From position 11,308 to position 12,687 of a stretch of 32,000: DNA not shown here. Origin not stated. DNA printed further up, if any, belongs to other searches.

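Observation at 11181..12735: Direct repeat of the carB 3' end brackets an MBL-fold hydrolase gene: footprint of an insertion that rebuilt carB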

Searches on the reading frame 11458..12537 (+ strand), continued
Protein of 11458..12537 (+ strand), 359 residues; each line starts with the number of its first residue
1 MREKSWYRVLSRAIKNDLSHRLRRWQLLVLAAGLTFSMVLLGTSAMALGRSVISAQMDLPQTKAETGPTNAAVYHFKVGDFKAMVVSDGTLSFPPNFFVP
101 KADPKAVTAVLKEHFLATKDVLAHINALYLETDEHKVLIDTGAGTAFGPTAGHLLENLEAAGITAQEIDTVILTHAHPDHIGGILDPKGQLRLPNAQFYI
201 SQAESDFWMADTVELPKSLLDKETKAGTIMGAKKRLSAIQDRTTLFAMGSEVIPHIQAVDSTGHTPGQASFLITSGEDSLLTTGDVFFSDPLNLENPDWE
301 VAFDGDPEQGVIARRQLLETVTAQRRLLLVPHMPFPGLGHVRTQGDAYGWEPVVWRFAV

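Call 20: find_encoding_contigs(protein=P0006, flank=6000, max_places=2)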
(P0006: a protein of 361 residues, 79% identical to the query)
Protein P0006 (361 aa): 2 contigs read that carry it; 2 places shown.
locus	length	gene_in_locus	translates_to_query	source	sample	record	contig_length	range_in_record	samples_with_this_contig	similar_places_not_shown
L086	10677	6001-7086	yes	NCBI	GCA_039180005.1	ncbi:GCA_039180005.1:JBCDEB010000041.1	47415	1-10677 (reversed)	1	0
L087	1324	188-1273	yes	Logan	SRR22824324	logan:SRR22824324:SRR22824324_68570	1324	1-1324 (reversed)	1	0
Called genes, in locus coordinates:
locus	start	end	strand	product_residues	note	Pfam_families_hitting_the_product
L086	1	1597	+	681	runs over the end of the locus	PF13699:eCIS_core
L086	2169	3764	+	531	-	PF02636:Methyltransf_28 (weak), PF07719:TPR_2 (faint), PF13428:TPR_14 (faint), PF14559:TPR_19 (faint)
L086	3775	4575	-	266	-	PF13640:2OG-FeII_Oxy_3, PF13661:2OG-FeII_Oxy_4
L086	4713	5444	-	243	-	PF04278:Tic22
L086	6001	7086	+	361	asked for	PF00753:Lactamase_B, PF23023:Anti-Pycsar_Apyc1 (weak)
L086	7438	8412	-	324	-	PF10017:Methyltransf_33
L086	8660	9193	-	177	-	-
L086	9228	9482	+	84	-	-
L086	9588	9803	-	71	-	-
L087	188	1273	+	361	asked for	PF00753:Lactamase_B, PF23023:Anti-Pycsar_Apyc1 (weak)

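Call 21: find_encoding_contigs(protein=P0015, flank=6000, max_places=2)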
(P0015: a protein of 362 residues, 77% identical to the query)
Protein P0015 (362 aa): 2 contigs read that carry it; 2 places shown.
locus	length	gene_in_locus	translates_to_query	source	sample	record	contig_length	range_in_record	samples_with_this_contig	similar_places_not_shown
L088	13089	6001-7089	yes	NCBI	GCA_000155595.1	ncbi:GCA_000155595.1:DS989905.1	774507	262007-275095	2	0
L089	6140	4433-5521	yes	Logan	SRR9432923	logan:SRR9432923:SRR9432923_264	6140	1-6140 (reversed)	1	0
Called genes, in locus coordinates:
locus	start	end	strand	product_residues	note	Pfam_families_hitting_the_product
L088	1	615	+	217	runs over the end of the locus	PF25172:Beta-prop_WDR3_2nd, PF25175:Beta-prop_WDR5, PF25391:WD40_Gbeta (weak), PF23381:Beta-prop_IFT122_1st, PF24814:WD40_Prp19, PF25173:Beta-prop_WDR3_1st, PF25174:Beta-prop_THOC3, PF00400:WD40, +5 more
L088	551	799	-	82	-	PF28237:Asr1405_Asl0597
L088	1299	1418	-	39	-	-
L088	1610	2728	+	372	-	PF00421:PSII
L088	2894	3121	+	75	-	-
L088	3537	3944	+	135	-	-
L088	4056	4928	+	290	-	PF00950:ABC-3, PF01032:FecCD (weak)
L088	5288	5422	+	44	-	-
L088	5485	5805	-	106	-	-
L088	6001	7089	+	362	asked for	PF00753:Lactamase_B, PF23023:Anti-Pycsar_Apyc1 (weak), PF12706:Lactamase_B_2 (weak)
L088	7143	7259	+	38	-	-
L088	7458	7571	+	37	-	-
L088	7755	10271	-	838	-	PF07452:CHRD, PF00353:HemolysinCabind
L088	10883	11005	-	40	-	-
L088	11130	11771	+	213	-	PF02798:GST_N, PF13417:GST_N_3, PF13409:GST_N_2, PF13410:GST_C_2 (faint), PF00043:GST_C (weak)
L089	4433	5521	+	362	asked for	PF00753:Lactamase_B, PF23023:Anti-Pycsar_Apyc1 (weak), PF12706:Lactamase_B_2 (weak)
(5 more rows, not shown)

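Call 22: find_encoding_contigs(protein=P0014, flank=6000, max_places=2)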
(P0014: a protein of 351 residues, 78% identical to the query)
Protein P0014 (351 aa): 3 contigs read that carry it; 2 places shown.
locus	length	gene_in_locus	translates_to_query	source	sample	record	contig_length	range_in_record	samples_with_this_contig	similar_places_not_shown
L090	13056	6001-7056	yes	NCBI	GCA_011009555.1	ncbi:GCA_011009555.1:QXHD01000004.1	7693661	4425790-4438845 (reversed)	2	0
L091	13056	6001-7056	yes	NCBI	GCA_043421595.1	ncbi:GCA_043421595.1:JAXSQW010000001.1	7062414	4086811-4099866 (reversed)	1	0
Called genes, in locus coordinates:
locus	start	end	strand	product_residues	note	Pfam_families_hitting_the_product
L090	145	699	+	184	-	PF13238:AAA_18 (weak), PF13671:AAA_33 (weak), PF01202:SKI (faint)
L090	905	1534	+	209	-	PF01810:LysE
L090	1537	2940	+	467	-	PF00027:cNMP_binding, PF02518:HATPase_c, PF14501:HATPase_c_5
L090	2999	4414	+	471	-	PF07719:TPR_2 (faint), PF13414:TPR_11 (faint)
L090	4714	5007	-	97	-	PF00076:RRM_1, PF16842:RRM_occluded (weak)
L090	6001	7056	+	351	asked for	PF23023:Anti-Pycsar_Apyc1 (weak), PF00753:Lactamase_B, PF12706:Lactamase_B_2 (weak)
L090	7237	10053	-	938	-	PF13676:TIR_2, PF23381:Beta-prop_IFT122_1st, PF24814:WD40_Prp19, PF25168:Beta-prop_WDR36-Utp21_2nd, PF25174:Beta-prop_THOC3, PF23414:Beta-prop_EML_2, PF24796:WDR55, PF25172:Beta-prop_WDR3_2nd, +102 more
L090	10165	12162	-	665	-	PF00112:Peptidase_C1 (weak)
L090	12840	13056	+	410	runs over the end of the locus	PF00266:Aminotran_5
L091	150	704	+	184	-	PF13238:AAA_18 (weak), PF01202:SKI (faint)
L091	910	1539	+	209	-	PF01810:LysE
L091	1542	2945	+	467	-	PF00027:cNMP_binding, PF02518:HATPase_c, PF14501:HATPase_c_5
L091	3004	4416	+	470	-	PF00515:TPR_1 (faint), PF07719:TPR_2 (faint), PF13414:TPR_11 (faint)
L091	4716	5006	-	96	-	PF00076:RRM_1, PF16842:RRM_occluded (weak)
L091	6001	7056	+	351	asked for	PF23023:Anti-Pycsar_Apyc1 (weak), PF00753:Lactamase_B, PF12706:Lactamase_B_2 (weak)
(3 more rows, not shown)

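Call 40: find_related_loci(query=window:11458-12534:+, collection=metagenome_contigs, flank=5000)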
Query window:11458-12534:+ (359 aa) in metagenome_contigs; peptide patterns used: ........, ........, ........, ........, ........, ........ (x = any residue, [..] = any of these).
79 stretches matched a pattern; 32 encode a relative of the query (tblastn E <= 1e-3); 31 distinct loci.
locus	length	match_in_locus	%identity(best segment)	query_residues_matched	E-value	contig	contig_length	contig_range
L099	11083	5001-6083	75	1-359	0e+0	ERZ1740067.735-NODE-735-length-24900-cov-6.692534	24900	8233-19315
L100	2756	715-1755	76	1-359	0e+0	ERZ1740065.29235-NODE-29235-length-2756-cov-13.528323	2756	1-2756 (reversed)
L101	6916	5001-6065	73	1-359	2e-179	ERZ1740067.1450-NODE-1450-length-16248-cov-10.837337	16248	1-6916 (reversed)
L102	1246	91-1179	73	1-359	0e+0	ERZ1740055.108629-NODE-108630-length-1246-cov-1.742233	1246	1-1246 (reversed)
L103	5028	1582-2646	75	1-359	5e-179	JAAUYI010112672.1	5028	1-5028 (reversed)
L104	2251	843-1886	73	1-357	0e+0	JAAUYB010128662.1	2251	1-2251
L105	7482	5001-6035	69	1-359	6e-168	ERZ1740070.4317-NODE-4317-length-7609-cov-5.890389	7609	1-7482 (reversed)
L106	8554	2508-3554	70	1-359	7e-166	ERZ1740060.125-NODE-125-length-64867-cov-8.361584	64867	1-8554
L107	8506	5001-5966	67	36-357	3e-147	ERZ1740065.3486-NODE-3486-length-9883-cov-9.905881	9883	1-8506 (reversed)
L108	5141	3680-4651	65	36-358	3e-148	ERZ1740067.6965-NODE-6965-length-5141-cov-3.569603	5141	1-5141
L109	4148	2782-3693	69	55-357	7e-149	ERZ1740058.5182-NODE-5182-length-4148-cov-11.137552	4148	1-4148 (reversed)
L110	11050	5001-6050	62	12-358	8e-135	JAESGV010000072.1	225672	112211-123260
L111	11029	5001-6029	61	13-358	2e-133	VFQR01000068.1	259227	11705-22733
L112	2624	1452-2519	59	2-358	2e-140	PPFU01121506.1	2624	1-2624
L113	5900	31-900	68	69-358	2e-126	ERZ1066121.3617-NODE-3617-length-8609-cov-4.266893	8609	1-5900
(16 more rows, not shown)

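Call 48: search_solved_structures(query=window:11458-12534:+, max_evalue=0.00001)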
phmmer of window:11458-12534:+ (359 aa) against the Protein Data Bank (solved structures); distinct sequences matched with E-value up to 0.00001: 20.
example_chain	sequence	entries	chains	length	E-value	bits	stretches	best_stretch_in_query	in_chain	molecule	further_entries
4o98_A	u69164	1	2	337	1.2e-51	179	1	55-354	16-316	organophosphorus hydrolase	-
4le6_A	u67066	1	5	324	1.5e-51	178.7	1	55-354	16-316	Organophosphorus hydrolase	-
7y7u_A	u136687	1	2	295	3.4e-48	167.7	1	69-358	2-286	MBL fold metallo-hydrolase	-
8zu4_A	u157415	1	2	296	5.2e-47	163.8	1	72-355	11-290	Methyl parathion hydrolase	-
1p9e_A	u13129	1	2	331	3.9e-46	160.9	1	37-355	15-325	Methyl Parathion Hydrolase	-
4xuk_A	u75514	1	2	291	5.7e-46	160.3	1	71-355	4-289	Putative hydrolase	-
5hif_A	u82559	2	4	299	1.8e-45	158.7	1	71-355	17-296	reconstructed lactonase ancestor, Anc1-MPH | dihydrocoumarin hydrolase, AncDHCH1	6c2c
8zu5_A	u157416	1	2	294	3.3e-45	157.8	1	72-355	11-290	Methyl parathion hydrolase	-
4zo2_A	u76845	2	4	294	5.5e-44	153.8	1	76-352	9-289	Acylhomoserine lactonase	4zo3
3esh_A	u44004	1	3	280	2e-11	46.8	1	147-325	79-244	Protein similar to metal-dependent hydrolase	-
6u0y_A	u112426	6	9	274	1.8e-07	33.8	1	125-191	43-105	Putative metallo-beta-lactamase l1 (Beta-lactamase type ii) (Ec 3.5.2.6) (Penicillinase)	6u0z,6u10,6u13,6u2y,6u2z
6ua1_A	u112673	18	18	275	1.8e-07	33.7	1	125-191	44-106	Putative metallo-beta-lactamase l1 (Beta-lactamase type ii) (Ec 3.5.2.6) (Penicillinase)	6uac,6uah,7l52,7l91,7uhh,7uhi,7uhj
6uaf_A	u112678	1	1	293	2e-07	33.6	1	125-191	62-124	Putative metallo-beta-lactamase l1 (Beta-lactamase type ii) (Ec 3.5.2.6) (Penicillinase)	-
8hxe_A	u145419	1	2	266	2.5e-07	33.3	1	125-191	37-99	Metallo-beta-lactamase L1 type 3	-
8hxi_A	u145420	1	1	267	2.5e-07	33.3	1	125-191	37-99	Metallo-beta-lactamase L1 type 3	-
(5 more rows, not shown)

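Call 49: search_protein_families(library=ncbifam, proteins=[window:11458-12534:+], max_evalue=0.01)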
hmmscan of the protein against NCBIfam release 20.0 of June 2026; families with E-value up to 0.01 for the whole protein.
window:11458-12534:+ (359 aa): 43 families (the best 25 are shown)
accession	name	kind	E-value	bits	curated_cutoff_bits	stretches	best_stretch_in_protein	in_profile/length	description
NF047979.1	lactonase_AidB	equivalog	2.9e-43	148.1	360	1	76-351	4-269/271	AidB family quorum-quenching N-acyl homoserine lactonase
NF047919.1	lactonase_YtnP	equivalog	9e-18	64.4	425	1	123-329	45-250/274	YtnP family quorum-quenching lactonase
NF033105.1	bla_subclass_B3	equivalog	7e-12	45.2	240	1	125-297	23-176/257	subclass B3 metallo-beta-lactamase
NF012229.1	bla_class_B_core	domain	2.7e-10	40.6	100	1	124-273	14-138/139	metallo-beta-lactamase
NF033106.1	blaL1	exception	2.9e-09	36.3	560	1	124-188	58-118/290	L1 family subclass B3 metallo-beta-lactamase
NF000469.2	CAR_gen_B3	exception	4.4e-08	32.5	500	1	124-210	73-152/311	CAR family subclass B3 metallo-beta-lactamase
NF045699.1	AHLLactAiiA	equivalog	4.6e-08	32.6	375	1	153-289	81-195/251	quorum-quenching N-acyl homoserine lactonase AiiA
TIGR03675.1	arCOG00543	equivalog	4.9e-08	31.7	580.2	1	127-183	190-244/631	beta-CASP ribonuclease aCPSF1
NF040644.1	blaPAM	exception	2.1e-07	30.4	615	1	123-207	55-131/287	PAM family subclass B3 metallo-beta-lactamase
NF045700.1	AHLLactAttM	equivalog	2.5e-07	30.5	390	1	155-279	81-193/257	AttM family quorum-quenching N-acyl homoserine lactonase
NF053820.1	MBLfold_Strvi7410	exception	2.9e-07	30.2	525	1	122-182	21-79/343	Strvi_7410 family MBL fold metallo-hydrolase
NF047925.1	pyridox_lacton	equivalog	9.7e-07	28.8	325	1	156-322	77-242/268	4-pyridoxolactonase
NF033088.2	bla_subclass_B1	equivalog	4.9e-06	26.3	200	1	118-185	24-86/217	subclass B1 metallo-beta-lactamase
NF041809.1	Avs1a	equivalog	6.2e-06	25.2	420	1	127-185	9-64/387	AVAST type 1 anti-phage system MBL fold metallo-hydrolase Avs1a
NF000438.2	blaPOM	exception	7.8e-06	25.3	610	1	123-275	55-190/286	POM family subclass B3 metallo-beta-lactamase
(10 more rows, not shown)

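Call 56: find_related_loci(query=window:11458-12534:+, collection=viral_contigs, flank=5000)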
Query window:11458-12534:+ (359 aa) in viral_contigs; peptide patterns used: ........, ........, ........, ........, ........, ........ (x = any residue, [..] = any of these).
6 stretches matched a pattern, but none encodes a relative of the query by tblastn (E <= 1e-3).
